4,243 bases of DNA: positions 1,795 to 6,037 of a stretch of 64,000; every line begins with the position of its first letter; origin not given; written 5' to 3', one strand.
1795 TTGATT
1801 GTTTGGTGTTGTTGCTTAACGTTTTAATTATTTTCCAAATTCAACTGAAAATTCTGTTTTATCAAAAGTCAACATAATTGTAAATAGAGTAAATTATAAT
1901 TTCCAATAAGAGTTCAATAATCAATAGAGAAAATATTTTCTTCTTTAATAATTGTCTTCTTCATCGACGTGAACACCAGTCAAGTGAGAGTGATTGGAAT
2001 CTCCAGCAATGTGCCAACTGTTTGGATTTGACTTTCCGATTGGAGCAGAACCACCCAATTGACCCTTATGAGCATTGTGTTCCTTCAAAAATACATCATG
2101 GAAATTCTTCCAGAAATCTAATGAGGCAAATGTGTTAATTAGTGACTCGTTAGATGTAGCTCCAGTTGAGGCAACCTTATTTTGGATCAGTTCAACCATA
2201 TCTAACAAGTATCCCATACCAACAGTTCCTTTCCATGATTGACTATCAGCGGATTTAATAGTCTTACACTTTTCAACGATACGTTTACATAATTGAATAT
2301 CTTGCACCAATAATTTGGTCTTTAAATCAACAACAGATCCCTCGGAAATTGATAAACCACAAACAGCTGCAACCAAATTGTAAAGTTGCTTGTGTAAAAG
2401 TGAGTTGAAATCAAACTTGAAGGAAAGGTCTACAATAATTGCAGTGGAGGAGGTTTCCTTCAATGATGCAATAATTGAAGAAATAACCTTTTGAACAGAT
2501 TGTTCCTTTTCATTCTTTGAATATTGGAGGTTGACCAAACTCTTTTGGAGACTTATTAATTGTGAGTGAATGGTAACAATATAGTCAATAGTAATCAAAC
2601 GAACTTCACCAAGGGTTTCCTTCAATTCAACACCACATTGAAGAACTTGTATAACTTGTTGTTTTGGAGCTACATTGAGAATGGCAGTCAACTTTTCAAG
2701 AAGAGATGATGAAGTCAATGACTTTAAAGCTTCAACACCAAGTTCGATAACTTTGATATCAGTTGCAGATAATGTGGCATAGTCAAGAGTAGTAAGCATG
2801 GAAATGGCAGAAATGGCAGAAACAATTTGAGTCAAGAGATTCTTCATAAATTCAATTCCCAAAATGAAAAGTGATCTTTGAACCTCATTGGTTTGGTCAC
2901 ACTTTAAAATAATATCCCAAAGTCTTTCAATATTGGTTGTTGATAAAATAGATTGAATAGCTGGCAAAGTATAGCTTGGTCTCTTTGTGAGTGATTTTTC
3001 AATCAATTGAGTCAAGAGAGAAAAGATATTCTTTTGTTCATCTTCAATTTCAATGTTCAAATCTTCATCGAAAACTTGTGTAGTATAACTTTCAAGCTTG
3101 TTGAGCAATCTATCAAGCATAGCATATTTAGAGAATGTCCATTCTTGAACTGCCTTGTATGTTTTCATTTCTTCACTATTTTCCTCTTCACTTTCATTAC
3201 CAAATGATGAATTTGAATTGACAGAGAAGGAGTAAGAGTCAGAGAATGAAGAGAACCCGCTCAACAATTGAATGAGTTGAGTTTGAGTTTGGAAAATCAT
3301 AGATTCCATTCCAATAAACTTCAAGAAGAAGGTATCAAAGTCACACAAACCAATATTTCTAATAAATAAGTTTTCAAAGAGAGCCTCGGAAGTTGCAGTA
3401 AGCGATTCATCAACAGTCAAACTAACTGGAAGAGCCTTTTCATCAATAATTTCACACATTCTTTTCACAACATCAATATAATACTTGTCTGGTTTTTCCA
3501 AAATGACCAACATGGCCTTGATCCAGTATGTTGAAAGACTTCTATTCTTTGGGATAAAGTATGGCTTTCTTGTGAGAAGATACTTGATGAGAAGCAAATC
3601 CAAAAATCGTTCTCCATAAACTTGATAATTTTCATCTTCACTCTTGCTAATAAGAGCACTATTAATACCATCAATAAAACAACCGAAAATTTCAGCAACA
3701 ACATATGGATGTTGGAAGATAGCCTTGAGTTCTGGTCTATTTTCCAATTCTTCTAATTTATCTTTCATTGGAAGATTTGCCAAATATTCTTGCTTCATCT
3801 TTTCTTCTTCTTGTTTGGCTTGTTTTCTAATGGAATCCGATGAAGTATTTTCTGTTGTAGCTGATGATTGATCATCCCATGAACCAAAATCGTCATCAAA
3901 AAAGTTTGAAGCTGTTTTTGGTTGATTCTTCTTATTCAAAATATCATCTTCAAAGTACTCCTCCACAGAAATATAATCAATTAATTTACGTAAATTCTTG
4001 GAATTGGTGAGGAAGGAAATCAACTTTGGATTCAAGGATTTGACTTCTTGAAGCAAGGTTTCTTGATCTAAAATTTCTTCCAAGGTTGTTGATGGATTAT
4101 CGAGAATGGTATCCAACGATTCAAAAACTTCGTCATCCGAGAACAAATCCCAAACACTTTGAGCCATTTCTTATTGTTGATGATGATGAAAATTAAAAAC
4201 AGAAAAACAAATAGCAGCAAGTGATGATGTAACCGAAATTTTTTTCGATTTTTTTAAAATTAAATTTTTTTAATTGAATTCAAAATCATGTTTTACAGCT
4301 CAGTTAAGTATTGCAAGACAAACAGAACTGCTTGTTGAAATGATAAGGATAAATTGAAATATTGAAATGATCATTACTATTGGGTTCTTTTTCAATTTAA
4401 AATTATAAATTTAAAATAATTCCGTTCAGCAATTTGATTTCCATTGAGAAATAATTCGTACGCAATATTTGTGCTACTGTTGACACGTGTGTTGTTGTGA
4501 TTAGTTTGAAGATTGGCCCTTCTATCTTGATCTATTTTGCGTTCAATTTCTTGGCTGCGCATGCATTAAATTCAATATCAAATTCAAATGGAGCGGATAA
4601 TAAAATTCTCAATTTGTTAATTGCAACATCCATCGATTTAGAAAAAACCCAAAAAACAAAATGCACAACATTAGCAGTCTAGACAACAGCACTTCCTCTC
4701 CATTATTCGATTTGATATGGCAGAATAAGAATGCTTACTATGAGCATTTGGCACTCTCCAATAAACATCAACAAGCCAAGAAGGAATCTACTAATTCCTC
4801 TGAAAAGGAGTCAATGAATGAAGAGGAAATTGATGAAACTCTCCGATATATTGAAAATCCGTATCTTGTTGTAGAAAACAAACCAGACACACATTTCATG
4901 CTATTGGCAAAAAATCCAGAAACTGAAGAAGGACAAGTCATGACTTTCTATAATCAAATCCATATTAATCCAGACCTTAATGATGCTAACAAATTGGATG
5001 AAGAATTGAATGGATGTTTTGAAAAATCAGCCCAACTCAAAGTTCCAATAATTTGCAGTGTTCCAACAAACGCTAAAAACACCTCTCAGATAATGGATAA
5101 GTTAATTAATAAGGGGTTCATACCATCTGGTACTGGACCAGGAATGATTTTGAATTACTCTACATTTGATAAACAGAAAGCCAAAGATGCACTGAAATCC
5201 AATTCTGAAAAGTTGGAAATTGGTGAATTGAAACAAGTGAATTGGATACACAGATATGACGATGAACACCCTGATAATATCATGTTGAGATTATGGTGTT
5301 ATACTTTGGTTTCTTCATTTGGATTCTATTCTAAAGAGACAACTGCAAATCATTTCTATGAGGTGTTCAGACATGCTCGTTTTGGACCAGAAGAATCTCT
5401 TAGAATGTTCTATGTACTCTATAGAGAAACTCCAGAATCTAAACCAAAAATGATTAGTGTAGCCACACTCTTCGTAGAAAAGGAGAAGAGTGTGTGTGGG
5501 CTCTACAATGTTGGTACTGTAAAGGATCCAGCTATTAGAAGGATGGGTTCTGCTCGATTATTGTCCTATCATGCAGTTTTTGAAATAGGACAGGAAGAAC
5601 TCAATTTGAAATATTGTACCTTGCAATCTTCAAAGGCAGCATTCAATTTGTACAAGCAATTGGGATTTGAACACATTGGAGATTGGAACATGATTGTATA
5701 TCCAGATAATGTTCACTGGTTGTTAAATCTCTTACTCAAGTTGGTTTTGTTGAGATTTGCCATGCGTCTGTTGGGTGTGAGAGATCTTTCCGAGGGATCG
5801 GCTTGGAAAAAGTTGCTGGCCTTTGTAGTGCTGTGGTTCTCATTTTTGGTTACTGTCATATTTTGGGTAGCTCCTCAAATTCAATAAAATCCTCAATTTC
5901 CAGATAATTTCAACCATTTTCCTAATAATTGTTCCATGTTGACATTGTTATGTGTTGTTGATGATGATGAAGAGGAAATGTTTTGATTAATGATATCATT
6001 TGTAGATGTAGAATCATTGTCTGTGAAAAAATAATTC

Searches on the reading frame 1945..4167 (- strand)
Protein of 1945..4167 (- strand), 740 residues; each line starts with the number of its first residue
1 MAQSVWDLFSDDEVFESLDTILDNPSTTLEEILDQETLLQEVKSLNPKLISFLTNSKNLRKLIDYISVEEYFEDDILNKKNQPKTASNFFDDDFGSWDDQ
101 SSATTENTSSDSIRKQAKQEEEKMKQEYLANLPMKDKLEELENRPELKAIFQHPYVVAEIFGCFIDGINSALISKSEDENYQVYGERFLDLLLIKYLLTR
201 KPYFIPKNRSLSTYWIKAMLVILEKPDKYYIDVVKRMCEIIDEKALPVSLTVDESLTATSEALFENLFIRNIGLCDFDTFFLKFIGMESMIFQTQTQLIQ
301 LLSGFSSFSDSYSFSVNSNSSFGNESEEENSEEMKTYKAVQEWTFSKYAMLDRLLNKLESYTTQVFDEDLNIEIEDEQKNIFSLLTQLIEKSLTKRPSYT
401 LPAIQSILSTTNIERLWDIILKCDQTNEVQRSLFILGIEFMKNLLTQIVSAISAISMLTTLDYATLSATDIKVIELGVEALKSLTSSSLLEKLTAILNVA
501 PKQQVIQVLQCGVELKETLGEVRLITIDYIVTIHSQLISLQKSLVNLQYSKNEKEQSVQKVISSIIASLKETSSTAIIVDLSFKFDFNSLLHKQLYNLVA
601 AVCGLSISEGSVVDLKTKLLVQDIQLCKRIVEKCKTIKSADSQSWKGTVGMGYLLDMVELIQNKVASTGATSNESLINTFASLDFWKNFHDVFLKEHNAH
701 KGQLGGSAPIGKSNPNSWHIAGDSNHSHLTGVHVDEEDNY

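Call 17: search_protein_families(library=pfam, proteins=[window:1945-4167:-], max_evalue=0.001)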
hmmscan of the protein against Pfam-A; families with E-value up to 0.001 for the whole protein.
window:1945-4167:- (740 aa): 1 family
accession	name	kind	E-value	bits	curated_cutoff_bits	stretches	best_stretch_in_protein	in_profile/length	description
PF04499.20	SAPS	-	4.1e-06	26.4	25.6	1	338-699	52-447/451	SIT4 phosphatase-associated protein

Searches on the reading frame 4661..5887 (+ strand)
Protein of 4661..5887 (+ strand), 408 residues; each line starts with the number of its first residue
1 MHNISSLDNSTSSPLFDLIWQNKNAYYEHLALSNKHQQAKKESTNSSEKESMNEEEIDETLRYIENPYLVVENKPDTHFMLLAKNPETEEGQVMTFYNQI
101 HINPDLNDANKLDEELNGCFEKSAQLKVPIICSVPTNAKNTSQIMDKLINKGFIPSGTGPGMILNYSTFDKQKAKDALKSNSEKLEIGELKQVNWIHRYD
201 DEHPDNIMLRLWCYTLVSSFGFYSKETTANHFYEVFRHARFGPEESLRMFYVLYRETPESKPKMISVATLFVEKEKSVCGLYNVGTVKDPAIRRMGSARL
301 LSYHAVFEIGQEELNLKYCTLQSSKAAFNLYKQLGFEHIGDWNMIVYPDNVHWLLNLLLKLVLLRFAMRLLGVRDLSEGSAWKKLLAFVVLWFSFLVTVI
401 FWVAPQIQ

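Call 17: search_protein_families(library=pfam, proteins=[window:4661-5887:+], max_evalue=0.001)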
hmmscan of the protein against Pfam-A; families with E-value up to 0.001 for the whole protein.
window:4661-5887:+ (408 aa): 1 family
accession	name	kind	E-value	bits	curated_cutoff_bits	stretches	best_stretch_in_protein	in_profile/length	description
PF13673.13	Acetyltransf_10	-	0.00068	20.1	23.6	0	289-340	60-111/128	Acetyltransferase (GNAT) domain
